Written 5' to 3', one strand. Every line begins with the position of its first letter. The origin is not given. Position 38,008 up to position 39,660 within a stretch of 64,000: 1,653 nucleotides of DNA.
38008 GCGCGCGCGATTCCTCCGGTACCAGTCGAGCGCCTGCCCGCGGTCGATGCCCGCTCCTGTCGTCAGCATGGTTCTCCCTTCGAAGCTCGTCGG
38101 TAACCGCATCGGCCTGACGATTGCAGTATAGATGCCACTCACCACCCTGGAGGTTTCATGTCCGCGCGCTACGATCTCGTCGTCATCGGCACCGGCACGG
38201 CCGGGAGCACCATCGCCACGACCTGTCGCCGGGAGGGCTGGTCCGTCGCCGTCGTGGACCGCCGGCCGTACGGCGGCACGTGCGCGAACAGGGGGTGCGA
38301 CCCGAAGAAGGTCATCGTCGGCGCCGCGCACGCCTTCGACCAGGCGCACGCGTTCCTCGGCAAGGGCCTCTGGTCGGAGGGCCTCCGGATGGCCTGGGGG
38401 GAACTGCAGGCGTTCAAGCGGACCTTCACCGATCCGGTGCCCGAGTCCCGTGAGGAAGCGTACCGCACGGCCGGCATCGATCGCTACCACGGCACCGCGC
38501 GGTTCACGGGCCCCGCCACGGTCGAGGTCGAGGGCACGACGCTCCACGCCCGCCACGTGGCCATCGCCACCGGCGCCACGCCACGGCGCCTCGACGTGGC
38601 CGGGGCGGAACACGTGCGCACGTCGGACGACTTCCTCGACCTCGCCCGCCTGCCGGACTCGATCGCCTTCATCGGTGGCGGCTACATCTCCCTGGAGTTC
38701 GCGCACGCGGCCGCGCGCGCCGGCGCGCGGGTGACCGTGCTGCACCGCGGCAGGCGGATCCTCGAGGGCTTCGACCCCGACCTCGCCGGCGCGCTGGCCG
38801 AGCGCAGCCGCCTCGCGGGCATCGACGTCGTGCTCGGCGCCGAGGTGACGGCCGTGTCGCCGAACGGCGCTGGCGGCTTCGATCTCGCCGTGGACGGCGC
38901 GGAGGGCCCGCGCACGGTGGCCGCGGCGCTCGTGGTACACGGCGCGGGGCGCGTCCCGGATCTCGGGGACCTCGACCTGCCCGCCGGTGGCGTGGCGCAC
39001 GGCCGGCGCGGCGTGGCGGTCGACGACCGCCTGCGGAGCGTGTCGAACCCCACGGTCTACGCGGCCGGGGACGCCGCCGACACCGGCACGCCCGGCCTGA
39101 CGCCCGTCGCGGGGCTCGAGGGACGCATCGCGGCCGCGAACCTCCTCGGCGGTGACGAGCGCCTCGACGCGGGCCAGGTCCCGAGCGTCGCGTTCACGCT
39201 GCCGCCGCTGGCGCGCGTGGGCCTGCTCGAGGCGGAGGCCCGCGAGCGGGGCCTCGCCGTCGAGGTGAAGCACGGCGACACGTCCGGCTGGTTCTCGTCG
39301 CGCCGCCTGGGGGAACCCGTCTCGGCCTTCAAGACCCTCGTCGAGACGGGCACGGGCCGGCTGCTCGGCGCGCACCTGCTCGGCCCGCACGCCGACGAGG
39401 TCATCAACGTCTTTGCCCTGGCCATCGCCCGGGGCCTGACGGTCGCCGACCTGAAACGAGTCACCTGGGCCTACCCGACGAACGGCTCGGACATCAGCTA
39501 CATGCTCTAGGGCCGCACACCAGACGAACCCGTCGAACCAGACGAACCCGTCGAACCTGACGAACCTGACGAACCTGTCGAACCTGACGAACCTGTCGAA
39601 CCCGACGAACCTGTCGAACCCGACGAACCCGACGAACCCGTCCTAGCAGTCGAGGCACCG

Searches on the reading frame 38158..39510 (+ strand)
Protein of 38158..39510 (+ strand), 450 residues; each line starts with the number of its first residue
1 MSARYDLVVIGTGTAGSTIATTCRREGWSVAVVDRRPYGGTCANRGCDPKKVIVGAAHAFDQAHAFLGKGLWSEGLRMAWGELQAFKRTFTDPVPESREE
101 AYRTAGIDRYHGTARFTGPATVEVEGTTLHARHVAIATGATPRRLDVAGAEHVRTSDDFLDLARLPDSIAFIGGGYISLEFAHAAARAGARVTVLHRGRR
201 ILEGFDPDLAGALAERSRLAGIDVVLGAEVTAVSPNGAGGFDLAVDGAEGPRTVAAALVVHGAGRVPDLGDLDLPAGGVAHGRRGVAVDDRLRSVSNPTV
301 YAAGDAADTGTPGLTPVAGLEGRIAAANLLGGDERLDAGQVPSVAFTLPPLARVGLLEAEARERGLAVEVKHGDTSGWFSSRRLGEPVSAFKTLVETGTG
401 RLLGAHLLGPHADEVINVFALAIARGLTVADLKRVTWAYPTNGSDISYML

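Call 28: find_encoding_contigs(protein=window:38158-39510:+, flank=10000, max_places=10)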
Protein window:38158-39510:+ (450 aa): 3 contigs read that carry it; 3 places shown.
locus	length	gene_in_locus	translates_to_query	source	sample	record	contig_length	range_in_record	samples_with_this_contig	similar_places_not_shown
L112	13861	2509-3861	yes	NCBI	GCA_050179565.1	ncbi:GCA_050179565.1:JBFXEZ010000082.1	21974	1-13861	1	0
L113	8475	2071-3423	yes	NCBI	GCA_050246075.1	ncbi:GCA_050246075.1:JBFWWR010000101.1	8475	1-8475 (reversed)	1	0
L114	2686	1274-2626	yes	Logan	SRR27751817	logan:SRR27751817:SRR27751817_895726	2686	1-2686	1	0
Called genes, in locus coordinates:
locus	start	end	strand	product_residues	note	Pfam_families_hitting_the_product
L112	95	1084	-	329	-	PF10017:Methyltransf_33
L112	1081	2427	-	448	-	PF12867:DinB_2, PF03781:FGE-sulfatase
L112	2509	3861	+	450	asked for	PF01266:DAO (faint), PF02737:3HCDH_N (faint), PF07992:Pyr_redox_2, PF13450:NAD_binding_8 (faint), PF13738:Pyr_redox_3 (weak), PF00070:Pyr_redox, PF02852:Pyr_redox_dim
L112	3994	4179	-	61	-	-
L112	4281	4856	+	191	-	-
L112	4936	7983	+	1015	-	-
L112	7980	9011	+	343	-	PF13646:HEAT_2 (weak)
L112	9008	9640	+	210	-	PF02245:Pur_DNA_glyco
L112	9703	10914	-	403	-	PF21088:MS_channel_1st, PF00924:MS_channel_2nd, PF21082:MS_channel_3rd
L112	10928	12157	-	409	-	PF00089:Trypsin, PF13365:Trypsin_2, PF00595:PDZ, PF13180:PDZ_2, PF17820:PDZ_6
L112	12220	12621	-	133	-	PF00011:HSP20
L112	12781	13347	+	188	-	PF08207:EFP_N, PF01132:EFP, PF09285:Elong-fact-P_C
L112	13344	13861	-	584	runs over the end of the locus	PF00005:ABC_tran, PF13191:AAA_16 (weak), PF13304:AAA_21 (faint)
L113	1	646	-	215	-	PF10017:Methyltransf_33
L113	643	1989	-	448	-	PF12867:DinB_2, PF03781:FGE-sulfatase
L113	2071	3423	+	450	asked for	PF01266:DAO (faint), PF02737:3HCDH_N (faint), PF07992:Pyr_redox_2, PF13450:NAD_binding_8 (faint), PF13738:Pyr_redox_3 (weak), PF00070:Pyr_redox, PF02852:Pyr_redox_dim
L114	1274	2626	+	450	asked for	PF01266:DAO (faint), PF02737:3HCDH_N (faint), PF07992:Pyr_redox_2, PF13450:NAD_binding_8 (faint), PF13738:Pyr_redox_3 (weak), PF00070:Pyr_redox, PF02852:Pyr_redox_dim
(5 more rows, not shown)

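Call 66: search_protein_families(library=pfam, proteins=[window:38158-39510:+], max_evalue=0.01)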
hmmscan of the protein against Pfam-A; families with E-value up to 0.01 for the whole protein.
window:38158-39510:+ (450 aa): 15 families
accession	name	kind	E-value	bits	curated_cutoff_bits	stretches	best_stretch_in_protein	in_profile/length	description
PF07992.20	Pyr_redox_2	-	1.5e-53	182.5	26.1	1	5-322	1-291/291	Pyridine nucleotide-disulphide oxidoreductase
PF00070.33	Pyr_redox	-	5e-21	75.5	22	1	169-239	2-72/82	Pyridine nucleotide-disulphide oxidoreductase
PF02852.28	Pyr_redox_dim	-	1.5e-20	73.9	25.3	1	341-442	1-102/110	Pyridine nucleotide-disulphide oxidoreductase, dimerisation domain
PF13738.12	Pyr_redox_3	-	1.6e-09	37.9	30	1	121-234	115-239/305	Pyridine nucleotide-disulphide oxidoreductase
PF13450.12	NAD_binding_8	-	9.5e-08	32.7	21.9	1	9-62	1-54/68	NAD(P)-binding Rossmann-like domain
PF01266.30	DAO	-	3.3e-07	30.6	27.9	1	6-41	1-38/353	FAD dependent oxidoreductase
PF02737.24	3HCDH_N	-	2.8e-06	27.8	22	0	8-37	3-32/180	3-hydroxyacyl-CoA dehydrogenase, NAD binding domain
PF12831.13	FAD_oxidored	-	3.9e-05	23.6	27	1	6-45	1-41/416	FAD dependent oxidoreductase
PF00890.30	FAD_binding_2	-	0.00019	21.2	20.4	1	6-41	1-37/414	FAD binding domain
PF03486.20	HI0933_like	-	0.00063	19.7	50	0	6-36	2-32/244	HI0933-like protein Rossmann domain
PF01262.27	AlaDh_PNT_C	-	0.00067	19.6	23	0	7-37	31-61/214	Alanine dehydrogenase/PNT, C-terminal domain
PF03807.23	F420_oxidored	-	0.0013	19.7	21.6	0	169-209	2-44/94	NADP oxidoreductase coenzyme F420-dependent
PF03446.21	NAD_binding_2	-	0.0018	18.8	21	0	8-37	3-32/161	NAD binding domain of 6-phosphogluconate dehydrogenase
PF13478.12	XdhC_C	-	0.002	19.1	29.7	0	7-40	1-34/125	XdhC Rossmann domain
PF01134.28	GIDA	-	0.0065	16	22.1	1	6-60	1-53/391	Glucose inhibited division protein A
